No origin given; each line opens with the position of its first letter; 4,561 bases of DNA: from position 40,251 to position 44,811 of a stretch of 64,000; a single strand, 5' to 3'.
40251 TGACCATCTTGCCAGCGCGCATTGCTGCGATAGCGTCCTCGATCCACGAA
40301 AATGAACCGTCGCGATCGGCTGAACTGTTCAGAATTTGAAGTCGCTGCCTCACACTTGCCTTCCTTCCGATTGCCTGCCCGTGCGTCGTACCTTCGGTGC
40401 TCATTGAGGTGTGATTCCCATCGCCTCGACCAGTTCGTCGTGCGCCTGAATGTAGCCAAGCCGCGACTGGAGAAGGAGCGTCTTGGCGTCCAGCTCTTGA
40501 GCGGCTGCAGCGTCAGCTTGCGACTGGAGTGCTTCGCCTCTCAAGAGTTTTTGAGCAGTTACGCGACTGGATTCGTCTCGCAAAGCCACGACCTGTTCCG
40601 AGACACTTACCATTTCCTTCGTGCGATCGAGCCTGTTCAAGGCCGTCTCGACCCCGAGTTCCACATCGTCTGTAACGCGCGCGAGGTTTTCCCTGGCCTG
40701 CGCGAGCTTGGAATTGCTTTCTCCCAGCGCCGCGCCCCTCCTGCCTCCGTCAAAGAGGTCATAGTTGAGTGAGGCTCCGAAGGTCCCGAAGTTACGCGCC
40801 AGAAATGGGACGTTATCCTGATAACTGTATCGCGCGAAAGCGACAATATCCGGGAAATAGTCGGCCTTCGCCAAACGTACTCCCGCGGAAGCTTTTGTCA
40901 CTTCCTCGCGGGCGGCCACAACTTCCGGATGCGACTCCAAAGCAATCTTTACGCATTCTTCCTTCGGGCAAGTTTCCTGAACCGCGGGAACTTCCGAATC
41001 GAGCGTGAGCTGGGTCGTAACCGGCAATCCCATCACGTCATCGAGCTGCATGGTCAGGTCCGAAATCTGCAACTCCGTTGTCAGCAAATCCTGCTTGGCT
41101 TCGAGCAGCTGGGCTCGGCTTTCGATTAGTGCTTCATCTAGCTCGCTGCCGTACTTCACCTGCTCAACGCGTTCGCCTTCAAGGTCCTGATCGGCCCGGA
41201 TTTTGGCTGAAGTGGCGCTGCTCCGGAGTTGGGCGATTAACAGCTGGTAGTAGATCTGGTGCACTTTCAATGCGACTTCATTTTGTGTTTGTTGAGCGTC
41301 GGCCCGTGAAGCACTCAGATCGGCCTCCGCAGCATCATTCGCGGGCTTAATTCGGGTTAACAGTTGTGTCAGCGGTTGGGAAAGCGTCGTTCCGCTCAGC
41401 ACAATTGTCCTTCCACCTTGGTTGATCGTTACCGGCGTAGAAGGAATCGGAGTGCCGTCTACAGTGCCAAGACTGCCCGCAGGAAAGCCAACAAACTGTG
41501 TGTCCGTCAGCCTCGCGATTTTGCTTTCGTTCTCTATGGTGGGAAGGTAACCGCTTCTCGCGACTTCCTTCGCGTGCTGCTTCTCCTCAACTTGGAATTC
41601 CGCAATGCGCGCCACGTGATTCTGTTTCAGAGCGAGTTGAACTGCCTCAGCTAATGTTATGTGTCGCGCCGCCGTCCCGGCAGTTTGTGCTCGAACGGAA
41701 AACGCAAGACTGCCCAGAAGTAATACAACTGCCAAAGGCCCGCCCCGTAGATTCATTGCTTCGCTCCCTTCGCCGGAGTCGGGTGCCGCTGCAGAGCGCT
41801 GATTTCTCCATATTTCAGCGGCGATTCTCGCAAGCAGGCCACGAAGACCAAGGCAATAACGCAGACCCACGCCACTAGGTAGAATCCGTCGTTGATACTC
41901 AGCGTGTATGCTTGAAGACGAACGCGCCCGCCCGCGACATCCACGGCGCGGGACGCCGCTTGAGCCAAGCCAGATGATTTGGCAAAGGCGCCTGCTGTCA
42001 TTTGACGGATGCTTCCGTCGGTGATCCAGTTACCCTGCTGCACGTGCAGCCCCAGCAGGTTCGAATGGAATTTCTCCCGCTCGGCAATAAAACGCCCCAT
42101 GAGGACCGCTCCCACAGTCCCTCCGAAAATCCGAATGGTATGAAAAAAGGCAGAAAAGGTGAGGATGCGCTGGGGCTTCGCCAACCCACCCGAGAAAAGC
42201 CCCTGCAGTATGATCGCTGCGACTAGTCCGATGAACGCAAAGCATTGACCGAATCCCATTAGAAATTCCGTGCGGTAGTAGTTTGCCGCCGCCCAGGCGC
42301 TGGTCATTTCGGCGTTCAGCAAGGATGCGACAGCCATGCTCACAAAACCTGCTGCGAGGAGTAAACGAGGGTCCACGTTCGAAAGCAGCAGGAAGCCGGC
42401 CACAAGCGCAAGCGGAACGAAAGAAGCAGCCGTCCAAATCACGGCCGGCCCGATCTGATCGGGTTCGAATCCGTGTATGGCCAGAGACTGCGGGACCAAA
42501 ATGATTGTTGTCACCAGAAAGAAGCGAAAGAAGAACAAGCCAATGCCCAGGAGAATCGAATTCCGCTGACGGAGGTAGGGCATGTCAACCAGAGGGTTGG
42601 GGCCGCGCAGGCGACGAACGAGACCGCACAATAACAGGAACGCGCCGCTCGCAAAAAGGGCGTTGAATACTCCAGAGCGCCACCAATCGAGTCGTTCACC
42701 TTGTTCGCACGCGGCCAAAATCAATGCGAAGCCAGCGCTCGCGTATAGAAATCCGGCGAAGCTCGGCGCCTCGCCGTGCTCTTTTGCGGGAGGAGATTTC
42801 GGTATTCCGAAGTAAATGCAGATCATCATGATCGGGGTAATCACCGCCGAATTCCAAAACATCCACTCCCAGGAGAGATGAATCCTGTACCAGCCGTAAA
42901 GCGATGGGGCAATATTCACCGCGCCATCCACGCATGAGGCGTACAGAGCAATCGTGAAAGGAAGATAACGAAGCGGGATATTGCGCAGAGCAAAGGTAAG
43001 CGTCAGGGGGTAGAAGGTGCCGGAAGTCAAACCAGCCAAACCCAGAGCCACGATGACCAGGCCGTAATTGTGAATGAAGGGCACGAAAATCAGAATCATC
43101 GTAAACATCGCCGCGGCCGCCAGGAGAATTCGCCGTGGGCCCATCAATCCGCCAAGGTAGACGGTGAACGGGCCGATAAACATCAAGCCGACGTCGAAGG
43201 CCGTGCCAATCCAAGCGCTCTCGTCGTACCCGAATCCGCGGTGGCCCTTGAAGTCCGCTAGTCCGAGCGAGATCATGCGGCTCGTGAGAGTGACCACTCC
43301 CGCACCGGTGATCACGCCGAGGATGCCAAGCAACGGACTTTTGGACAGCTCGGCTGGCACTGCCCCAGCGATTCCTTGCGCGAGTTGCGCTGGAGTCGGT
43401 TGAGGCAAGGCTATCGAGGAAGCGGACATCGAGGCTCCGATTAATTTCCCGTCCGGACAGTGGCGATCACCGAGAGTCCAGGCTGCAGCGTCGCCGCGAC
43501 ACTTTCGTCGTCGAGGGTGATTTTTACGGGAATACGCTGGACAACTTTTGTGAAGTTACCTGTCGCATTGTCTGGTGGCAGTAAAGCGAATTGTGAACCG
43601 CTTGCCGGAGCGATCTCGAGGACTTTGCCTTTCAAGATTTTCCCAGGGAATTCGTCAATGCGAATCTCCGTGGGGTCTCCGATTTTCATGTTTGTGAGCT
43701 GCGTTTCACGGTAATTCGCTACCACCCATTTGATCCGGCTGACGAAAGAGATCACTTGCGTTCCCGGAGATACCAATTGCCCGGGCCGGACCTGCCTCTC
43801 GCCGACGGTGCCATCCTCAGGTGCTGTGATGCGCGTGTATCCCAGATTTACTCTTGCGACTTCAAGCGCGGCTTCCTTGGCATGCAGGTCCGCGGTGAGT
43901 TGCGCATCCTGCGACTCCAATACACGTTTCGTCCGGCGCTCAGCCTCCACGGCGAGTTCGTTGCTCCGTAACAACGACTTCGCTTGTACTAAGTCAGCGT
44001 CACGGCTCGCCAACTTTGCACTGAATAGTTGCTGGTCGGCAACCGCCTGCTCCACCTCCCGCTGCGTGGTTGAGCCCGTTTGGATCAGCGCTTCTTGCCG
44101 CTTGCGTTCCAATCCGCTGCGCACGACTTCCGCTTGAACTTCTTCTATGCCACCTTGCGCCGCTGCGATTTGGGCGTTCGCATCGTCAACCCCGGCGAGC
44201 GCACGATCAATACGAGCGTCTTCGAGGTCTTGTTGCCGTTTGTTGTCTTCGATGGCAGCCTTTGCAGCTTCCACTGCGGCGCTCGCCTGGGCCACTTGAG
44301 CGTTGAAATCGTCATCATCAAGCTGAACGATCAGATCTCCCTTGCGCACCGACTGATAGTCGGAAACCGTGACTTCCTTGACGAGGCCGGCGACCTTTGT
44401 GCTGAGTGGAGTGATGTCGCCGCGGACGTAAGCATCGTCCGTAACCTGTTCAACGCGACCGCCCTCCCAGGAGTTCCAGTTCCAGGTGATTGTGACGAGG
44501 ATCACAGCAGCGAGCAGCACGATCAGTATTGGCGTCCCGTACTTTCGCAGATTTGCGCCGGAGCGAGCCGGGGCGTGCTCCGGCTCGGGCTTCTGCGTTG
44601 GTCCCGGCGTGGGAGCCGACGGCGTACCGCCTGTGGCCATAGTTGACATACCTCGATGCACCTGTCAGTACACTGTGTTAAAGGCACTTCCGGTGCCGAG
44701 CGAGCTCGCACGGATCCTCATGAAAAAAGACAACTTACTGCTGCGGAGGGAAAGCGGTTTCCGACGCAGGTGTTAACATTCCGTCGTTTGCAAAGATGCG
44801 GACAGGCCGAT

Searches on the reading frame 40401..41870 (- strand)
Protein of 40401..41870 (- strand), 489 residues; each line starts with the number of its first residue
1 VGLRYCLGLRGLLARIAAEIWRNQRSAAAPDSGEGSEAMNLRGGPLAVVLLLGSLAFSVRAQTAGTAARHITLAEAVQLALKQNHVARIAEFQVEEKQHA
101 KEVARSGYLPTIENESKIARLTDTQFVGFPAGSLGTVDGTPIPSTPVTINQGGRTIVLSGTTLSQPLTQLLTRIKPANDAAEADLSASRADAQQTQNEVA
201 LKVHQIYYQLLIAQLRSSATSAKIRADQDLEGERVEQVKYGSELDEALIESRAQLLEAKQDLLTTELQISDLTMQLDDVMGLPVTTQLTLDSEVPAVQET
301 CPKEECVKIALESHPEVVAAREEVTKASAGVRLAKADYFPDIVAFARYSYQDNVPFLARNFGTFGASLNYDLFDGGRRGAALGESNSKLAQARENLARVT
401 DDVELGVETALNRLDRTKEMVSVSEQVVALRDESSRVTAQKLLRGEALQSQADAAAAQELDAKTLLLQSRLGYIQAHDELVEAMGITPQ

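Call 54: search_protein_families(library=pfam, proteins=[window:40401-41870:-], max_evalue=0.0001)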
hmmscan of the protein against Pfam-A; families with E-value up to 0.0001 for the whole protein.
window:40401-41870:- (489 aa): 1 family
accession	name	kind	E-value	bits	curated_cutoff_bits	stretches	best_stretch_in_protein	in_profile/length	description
PF02321.23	OEP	-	1.2e-41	143.1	22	2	304-482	2-184/187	Outer membrane efflux protein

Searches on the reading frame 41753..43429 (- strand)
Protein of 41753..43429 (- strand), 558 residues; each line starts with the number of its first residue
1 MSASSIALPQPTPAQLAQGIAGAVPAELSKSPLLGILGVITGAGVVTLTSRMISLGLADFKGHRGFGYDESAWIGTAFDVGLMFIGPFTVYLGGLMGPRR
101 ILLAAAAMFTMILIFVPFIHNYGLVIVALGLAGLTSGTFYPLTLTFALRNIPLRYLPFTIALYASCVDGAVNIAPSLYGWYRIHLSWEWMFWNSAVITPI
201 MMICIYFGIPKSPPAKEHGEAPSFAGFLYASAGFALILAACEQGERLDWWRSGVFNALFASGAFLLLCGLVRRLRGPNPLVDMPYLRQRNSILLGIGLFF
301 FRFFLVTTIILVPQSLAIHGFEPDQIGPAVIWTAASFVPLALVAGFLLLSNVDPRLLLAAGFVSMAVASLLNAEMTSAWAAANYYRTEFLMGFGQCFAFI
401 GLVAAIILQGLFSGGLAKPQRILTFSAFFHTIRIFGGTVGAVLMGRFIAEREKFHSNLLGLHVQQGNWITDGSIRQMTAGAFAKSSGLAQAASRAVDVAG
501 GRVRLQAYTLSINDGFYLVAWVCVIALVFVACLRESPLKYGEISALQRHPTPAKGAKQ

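Call 54: search_protein_families(library=pfam, proteins=[window:41753-43429:-], max_evalue=0.0001)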
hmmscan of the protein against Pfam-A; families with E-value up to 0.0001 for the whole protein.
window:41753-43429:- (558 aa): 1 family
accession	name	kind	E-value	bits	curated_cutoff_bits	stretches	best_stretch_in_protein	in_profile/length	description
PF07690.21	MFS_1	-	2.9e-19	69.6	33.4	1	42-406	4-319/347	Major Facilitator Superfamily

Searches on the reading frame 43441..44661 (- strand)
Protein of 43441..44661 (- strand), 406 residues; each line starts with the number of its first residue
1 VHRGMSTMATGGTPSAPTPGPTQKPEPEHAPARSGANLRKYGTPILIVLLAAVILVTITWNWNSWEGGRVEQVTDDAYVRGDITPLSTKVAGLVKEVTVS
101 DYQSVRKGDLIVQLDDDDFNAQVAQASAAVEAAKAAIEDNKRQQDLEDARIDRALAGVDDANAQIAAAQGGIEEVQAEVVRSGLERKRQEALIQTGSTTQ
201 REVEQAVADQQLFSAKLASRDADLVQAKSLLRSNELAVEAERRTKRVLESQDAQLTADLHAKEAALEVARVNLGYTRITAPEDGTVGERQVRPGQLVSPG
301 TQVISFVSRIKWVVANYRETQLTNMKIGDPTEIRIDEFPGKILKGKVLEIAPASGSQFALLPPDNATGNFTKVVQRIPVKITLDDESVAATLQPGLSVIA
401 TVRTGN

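Call 61: search_protein_families(library=pfam, proteins=[window:43441-44661:-], max_evalue=0.0001)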
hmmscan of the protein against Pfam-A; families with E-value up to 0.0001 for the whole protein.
window:43441-44661:- (406 aa): 4 families
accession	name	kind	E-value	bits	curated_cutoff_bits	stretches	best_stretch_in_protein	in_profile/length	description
PF16576.10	HlyD_D23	-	1.7e-16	60.6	30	1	210-353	49-187/214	Barrel-sandwich domain of CusB or HlyD membrane-fusion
PF13437.12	HlyD_3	-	1.8e-11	45.2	22.2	1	278-394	2-105/106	HlyD family secretion protein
PF00529.27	CusB_dom_1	-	3.6e-10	40.4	26.5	1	61-404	12-89/89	Cation efflux system protein CusB domain 1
PF13533.13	Biotin_lipoyl_2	-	9.3e-06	25.8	29.8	1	85-115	2-32/32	Biotin-lipoyl like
